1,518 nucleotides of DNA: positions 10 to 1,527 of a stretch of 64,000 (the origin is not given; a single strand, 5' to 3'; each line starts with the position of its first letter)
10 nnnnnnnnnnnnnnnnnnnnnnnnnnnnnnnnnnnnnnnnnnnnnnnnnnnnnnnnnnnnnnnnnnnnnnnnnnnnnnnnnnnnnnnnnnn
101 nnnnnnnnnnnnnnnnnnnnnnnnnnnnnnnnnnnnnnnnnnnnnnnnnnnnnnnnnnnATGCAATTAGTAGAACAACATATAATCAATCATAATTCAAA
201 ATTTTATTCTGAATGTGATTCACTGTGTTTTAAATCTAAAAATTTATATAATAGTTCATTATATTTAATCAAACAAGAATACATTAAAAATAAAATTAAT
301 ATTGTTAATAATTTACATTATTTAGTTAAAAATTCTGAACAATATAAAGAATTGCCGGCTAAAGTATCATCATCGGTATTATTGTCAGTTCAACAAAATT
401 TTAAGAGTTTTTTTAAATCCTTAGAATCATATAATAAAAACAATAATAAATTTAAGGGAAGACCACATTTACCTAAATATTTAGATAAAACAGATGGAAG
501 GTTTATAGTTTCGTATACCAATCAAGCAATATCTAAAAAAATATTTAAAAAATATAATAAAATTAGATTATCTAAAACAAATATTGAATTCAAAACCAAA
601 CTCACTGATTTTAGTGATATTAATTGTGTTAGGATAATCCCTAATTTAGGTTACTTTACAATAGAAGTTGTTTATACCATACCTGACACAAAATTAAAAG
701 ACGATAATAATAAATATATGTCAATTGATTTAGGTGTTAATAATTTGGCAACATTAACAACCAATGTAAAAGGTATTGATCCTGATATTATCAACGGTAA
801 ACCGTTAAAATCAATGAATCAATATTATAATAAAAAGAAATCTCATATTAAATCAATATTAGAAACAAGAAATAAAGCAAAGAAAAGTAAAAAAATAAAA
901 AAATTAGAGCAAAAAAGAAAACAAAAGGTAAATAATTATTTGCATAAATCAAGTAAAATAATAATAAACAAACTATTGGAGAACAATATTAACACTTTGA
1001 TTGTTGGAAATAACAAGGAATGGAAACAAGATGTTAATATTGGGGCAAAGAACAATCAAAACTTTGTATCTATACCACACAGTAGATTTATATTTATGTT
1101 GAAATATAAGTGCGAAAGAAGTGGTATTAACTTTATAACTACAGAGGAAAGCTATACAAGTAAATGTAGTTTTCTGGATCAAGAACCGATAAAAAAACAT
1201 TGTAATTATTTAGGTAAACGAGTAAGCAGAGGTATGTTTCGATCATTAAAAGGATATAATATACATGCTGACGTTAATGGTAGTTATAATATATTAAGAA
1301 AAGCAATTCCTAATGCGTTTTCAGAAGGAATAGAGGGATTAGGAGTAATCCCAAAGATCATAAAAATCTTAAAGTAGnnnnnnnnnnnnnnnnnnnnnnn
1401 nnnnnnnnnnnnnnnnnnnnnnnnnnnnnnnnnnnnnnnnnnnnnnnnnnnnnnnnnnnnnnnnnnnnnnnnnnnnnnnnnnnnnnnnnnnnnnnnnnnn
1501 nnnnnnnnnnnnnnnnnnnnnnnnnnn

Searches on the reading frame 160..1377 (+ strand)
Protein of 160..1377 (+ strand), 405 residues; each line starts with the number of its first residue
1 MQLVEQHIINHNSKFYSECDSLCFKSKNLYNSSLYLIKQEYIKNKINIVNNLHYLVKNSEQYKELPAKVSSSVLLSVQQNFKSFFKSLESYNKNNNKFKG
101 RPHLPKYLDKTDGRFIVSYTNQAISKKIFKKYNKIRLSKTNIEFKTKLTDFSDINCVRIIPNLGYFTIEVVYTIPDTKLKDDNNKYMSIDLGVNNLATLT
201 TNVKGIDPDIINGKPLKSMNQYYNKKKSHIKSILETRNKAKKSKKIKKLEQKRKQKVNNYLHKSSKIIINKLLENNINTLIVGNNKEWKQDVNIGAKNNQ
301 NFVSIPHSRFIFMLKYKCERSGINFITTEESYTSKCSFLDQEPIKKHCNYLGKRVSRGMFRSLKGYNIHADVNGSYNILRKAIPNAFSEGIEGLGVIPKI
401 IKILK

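Call 5: search_protein_families(library=pfam, proteins=[window:160-1377:+], max_evalue=0.01)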
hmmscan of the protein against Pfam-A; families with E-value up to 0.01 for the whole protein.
window:160-1377:+ (405 aa): 2 families
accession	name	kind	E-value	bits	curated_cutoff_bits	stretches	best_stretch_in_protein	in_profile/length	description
PF01385.25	OrfB_IS605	-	1.1e-21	77.7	30.5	1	170-288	2-119/120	Probable transposase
PF07282.18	Cas12f1-like_TNB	-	5.1e-12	46.2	26.3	1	307-378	1-60/60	Cas12f1-like, TNB domain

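Call 39: find_encoding_contigs(protein=window:160-1377:+, flank=10000, max_places=3)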
Protein window:160-1377:+ (405 aa): no gene with exactly this product is on record in the collection.

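Call 102: search_protein_families(library=ncbifam, proteins=[window:160-1377:+], max_evalue=0.00001)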
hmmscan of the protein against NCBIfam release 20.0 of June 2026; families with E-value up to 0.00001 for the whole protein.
window:160-1377:+ (405 aa): 3 families
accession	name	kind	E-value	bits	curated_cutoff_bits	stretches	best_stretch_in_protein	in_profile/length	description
NF040570.1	guided_TnpB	subfamily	5.2e-52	177.4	100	1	9-381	5-389/389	RNA-guided endonuclease TnpB family protein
TIGR01766.2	TIGR01766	domain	3.5e-15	56.2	32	1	254-334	2-82/82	IS200/IS605 family accessory protein TnpB-related protein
NF049972.1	CRISPR_Cas12f2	exception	6.3e-11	41.7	450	1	176-383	318-520/524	type V CRISPR-associated effector Cas12f2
